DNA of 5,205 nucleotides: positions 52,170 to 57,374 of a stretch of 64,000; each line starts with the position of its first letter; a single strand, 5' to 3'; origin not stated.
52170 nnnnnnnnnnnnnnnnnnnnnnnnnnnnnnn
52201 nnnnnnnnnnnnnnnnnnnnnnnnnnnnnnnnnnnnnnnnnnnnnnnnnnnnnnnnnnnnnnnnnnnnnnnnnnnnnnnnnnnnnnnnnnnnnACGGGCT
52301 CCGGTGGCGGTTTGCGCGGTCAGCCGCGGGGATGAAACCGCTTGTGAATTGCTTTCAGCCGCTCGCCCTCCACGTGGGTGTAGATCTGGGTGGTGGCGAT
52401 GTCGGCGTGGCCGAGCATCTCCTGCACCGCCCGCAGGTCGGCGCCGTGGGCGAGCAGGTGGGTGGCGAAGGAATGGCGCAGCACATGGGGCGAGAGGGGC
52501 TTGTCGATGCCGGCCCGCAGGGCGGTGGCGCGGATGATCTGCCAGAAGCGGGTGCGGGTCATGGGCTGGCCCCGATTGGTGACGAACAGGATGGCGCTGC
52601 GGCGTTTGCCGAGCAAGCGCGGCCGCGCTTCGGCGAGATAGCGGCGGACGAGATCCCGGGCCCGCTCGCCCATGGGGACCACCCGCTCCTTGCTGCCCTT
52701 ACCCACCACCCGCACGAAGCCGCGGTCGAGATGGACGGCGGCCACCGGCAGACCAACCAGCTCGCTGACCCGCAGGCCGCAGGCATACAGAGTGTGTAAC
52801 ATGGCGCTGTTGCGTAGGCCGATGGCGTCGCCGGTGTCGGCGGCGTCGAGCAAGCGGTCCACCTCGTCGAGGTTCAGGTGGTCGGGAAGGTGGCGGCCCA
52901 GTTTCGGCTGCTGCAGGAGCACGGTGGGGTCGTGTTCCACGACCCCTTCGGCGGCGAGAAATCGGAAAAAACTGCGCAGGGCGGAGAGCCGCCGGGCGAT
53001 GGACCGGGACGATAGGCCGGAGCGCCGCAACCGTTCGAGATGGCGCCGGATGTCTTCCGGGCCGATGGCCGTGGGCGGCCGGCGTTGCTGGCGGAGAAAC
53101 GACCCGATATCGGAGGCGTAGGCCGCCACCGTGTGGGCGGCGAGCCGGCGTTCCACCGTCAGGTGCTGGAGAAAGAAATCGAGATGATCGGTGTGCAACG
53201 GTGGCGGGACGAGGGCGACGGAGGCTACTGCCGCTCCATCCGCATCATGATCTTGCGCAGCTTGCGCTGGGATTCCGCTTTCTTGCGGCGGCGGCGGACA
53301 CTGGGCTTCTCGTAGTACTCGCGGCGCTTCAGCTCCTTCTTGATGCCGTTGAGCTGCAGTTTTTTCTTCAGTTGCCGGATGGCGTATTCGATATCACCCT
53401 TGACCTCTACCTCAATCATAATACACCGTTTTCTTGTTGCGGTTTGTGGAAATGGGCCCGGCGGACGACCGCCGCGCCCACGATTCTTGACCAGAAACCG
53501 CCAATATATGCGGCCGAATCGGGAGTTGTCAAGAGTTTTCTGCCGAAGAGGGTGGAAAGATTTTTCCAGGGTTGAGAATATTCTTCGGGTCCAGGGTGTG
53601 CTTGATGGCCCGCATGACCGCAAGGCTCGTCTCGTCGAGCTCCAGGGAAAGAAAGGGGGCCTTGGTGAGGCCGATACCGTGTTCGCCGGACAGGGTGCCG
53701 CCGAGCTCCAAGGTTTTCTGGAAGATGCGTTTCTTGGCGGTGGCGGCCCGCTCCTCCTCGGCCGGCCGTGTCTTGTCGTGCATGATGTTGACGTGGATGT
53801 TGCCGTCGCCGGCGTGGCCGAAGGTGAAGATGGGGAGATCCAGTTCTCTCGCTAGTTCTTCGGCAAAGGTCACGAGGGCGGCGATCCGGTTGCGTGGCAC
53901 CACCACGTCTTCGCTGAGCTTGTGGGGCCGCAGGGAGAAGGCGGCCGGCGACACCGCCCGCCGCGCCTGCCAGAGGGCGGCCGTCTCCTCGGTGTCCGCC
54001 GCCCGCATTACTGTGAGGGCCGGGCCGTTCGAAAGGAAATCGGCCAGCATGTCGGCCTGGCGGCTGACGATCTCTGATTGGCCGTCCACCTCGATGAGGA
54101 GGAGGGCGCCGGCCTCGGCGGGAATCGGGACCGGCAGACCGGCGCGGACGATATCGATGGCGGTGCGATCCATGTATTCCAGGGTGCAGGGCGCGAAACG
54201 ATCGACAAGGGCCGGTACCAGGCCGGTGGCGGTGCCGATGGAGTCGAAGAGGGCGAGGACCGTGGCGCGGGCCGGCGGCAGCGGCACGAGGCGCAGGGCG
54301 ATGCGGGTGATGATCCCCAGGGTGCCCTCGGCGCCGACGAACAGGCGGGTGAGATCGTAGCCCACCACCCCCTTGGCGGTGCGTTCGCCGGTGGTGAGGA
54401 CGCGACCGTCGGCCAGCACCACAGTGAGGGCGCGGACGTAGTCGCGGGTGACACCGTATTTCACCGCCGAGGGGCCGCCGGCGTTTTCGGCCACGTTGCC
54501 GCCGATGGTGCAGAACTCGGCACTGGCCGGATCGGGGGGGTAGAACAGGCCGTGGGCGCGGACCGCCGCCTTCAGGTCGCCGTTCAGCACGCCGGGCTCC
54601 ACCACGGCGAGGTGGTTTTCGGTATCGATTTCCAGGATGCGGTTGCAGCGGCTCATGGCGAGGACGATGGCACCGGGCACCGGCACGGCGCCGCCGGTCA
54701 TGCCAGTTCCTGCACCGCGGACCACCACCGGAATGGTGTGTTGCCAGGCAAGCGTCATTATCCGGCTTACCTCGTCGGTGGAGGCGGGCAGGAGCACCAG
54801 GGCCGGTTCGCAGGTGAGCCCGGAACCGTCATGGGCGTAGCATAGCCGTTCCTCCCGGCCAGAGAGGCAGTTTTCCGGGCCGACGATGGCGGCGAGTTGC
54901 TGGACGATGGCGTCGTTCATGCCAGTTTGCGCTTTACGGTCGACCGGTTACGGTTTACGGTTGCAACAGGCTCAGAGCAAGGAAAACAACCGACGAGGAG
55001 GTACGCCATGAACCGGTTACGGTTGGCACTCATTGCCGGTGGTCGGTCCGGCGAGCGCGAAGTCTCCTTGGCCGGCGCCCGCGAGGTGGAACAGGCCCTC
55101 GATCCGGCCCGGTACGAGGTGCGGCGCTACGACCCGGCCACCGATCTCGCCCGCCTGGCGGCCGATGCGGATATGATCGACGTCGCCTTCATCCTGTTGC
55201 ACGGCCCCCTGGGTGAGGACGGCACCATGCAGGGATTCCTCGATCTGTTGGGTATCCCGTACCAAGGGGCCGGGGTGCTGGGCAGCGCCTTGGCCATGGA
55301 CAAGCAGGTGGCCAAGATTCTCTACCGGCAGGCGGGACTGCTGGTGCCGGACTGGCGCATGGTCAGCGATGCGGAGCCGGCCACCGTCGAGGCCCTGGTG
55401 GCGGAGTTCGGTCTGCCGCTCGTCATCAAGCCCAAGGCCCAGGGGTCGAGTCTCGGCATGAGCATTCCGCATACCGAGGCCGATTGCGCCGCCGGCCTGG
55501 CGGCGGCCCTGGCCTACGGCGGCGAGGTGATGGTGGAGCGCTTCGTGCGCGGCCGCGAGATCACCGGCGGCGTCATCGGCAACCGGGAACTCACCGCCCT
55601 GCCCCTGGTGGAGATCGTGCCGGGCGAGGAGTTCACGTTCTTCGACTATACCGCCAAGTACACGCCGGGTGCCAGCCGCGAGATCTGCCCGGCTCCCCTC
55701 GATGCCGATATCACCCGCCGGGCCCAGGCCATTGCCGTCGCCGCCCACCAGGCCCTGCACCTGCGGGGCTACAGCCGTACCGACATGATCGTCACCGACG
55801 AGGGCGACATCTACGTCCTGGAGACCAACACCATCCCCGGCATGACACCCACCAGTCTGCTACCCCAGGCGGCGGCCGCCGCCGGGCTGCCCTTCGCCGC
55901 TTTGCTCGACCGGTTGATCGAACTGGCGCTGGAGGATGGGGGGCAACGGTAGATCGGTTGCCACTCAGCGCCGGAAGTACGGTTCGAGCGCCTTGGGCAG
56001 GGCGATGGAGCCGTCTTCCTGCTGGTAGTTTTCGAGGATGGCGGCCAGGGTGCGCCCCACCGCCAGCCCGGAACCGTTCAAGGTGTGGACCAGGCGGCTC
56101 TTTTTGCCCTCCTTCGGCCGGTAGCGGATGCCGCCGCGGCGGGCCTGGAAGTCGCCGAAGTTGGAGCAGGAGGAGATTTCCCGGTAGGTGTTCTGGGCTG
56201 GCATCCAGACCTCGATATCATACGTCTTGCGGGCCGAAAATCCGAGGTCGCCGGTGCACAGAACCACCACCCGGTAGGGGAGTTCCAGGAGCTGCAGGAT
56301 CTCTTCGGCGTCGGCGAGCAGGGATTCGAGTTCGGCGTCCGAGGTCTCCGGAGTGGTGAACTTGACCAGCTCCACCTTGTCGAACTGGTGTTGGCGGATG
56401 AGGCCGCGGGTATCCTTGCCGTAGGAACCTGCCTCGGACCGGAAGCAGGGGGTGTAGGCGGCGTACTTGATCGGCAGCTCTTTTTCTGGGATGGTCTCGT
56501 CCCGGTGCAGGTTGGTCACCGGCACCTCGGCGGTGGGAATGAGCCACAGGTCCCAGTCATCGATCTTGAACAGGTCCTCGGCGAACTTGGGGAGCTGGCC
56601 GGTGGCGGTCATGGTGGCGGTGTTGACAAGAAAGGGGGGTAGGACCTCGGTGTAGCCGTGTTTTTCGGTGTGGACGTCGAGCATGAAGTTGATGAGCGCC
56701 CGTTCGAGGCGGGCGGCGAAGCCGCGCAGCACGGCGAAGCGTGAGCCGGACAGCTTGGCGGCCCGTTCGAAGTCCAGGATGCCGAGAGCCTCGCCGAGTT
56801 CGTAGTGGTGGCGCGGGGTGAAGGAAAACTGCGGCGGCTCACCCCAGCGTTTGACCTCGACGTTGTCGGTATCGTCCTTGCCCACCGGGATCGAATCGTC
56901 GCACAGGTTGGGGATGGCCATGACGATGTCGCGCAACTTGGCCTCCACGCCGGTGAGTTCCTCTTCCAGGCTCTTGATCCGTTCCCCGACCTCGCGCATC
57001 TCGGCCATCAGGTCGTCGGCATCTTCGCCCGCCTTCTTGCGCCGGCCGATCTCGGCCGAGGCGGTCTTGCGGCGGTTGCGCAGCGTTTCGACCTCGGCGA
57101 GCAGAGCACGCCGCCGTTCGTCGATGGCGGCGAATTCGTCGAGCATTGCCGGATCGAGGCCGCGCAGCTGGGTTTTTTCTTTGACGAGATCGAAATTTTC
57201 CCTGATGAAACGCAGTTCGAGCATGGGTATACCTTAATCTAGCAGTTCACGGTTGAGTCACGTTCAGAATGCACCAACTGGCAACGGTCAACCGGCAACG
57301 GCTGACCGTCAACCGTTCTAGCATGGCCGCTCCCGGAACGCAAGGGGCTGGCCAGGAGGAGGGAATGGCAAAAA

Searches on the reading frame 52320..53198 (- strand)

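Call 68: search_protein_families(library=pfam, proteins=[window:52320-53198:-], max_evalue=0.00001)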
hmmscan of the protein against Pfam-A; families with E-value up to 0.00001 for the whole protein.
window:52320-53198:- (292 aa): 3 families
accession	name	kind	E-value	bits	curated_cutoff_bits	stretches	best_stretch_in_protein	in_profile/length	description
PF00589.27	Phage_integrase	-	9e-51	172.5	27.1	1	108-277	3-169/172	Phage integrase family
PF02899.23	Phage_int_SAM_1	-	7.5e-20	71.4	22.3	1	7-85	2-83/83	Phage integrase, N-terminal SAM-like domain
PF13495.12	Phage_int_SAM_4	-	1.1e-08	35.8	27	1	8-80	4-77/85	Phage integrase, N-terminal SAM-like domain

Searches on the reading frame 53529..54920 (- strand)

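Call 58: search_protein_families(library=pfam, proteins=[window:53529-54920:-], max_evalue=0.00001)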
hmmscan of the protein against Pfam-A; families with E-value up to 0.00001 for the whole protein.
window:53529-54920:- (463 aa): 2 families
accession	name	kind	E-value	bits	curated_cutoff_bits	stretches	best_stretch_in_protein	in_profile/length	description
PF02913.24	FAD-oxidase_C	-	3.5e-65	220.6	21.2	1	215-454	2-248/248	FAD linked oxidases, C-terminal domain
PF01565.28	FAD_binding_4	-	2.8e-44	150.6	26.4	1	39-178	1-139/139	FAD binding domain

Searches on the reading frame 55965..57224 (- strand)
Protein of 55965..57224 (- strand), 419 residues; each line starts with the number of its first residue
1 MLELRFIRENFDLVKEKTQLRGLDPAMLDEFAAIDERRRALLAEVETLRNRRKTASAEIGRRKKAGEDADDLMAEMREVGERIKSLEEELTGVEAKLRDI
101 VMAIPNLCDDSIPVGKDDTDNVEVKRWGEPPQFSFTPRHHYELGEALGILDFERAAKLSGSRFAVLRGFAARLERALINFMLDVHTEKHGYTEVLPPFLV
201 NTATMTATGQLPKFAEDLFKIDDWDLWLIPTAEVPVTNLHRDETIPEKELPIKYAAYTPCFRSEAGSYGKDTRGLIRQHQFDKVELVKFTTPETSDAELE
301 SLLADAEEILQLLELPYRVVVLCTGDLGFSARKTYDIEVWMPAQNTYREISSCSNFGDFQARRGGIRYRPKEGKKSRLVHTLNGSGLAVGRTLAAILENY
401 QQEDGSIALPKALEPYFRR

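Call 58: search_protein_families(library=pfam, proteins=[window:55965-57224:-], max_evalue=0.00001)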
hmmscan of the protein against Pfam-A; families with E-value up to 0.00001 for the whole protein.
window:55965-57224:- (419 aa): 2 families
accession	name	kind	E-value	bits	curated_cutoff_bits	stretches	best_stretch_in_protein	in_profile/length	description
PF00587.30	tRNA-synt_2b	-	1.5e-45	155.9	29.3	1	224-400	9-179/179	tRNA synthetase class II core domain (G, H, P, S and T)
PF02403.27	Seryl_tRNA_N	-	2.9e-31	108.4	28.2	1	1-107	1-107/108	Seryl-tRNA synthetase N-terminal domain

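Call 59: list_cluster_members(proteins=[window:55965-57224:-, window:33247-34068:-, window:28937-30715:-, window:23837-26701:-])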
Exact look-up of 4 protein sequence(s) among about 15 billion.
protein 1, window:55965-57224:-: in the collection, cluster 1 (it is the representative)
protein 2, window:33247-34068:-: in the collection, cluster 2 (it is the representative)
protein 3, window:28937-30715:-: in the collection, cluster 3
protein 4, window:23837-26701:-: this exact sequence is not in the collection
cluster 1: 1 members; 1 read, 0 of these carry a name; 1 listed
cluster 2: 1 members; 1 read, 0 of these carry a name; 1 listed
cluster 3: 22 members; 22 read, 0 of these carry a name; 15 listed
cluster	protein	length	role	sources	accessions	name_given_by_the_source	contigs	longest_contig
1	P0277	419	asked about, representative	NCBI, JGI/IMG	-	-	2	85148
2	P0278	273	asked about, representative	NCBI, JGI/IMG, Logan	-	-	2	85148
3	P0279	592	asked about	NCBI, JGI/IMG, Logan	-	-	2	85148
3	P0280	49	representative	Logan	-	-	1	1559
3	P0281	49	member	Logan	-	-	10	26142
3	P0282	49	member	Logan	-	-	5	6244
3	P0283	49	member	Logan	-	-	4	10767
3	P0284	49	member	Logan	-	-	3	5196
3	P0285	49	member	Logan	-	-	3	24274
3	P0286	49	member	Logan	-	-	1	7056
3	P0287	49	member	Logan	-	-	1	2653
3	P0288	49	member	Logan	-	-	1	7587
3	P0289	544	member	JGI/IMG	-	-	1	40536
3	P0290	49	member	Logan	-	-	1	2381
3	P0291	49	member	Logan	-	-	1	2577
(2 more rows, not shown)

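Call 62: find_homologous_proteins(query=window:55965-57224:-, max_evalue=1e-50)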
Query window:55965-57224:- (419 aa): 8000 proteins with E <= 1e-50 among 8000 candidates; the best 120 are listed.
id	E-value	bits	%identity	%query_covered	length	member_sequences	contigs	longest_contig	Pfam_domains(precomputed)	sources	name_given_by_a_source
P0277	4.1e-279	943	100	100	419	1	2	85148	PF00587.31,PF02403.28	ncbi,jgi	-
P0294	1.2e-248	843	88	100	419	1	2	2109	PF00587.31,PF02403.28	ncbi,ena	-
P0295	2.3e-245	832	88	100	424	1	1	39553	PF00587.31,PF02403.28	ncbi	-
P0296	5.9e-231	784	82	100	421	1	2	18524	PF00587.31,PF02403.28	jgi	-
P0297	2.4e-229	779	81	100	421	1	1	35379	PF00587.31,PF02403.28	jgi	-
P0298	2.7e-229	779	80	100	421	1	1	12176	PF00587.31,PF02403.28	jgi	-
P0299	1.3e-228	777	81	100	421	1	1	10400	PF00587.31,PF02403.28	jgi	jgi:seryl-tRNA synthetase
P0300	1.5e-228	777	81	100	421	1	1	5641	PF00587.31,PF02403.28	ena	-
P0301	2.9e-227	772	80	100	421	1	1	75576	PF00587.31,PF02403.28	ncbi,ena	-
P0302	5.1e-227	772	80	100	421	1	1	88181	PF00587.31,PF02403.28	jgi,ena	-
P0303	5.0e-226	768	80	100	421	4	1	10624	PF00587.31,PF02403.28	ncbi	ncbi:MAG: serine--tRNA ligase [Deltaproteobacteria bacterium]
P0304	2.1e-225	766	79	100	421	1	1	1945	PF00587.31,PF02403.28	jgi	-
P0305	4.8e-225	765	79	100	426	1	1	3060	PF00587.31,PF02403.28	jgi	-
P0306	5.1e-224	762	80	100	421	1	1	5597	PF00587.31,PF02403.28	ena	-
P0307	3.9e-223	759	79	100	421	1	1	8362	PF00587.31,PF02403.28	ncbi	-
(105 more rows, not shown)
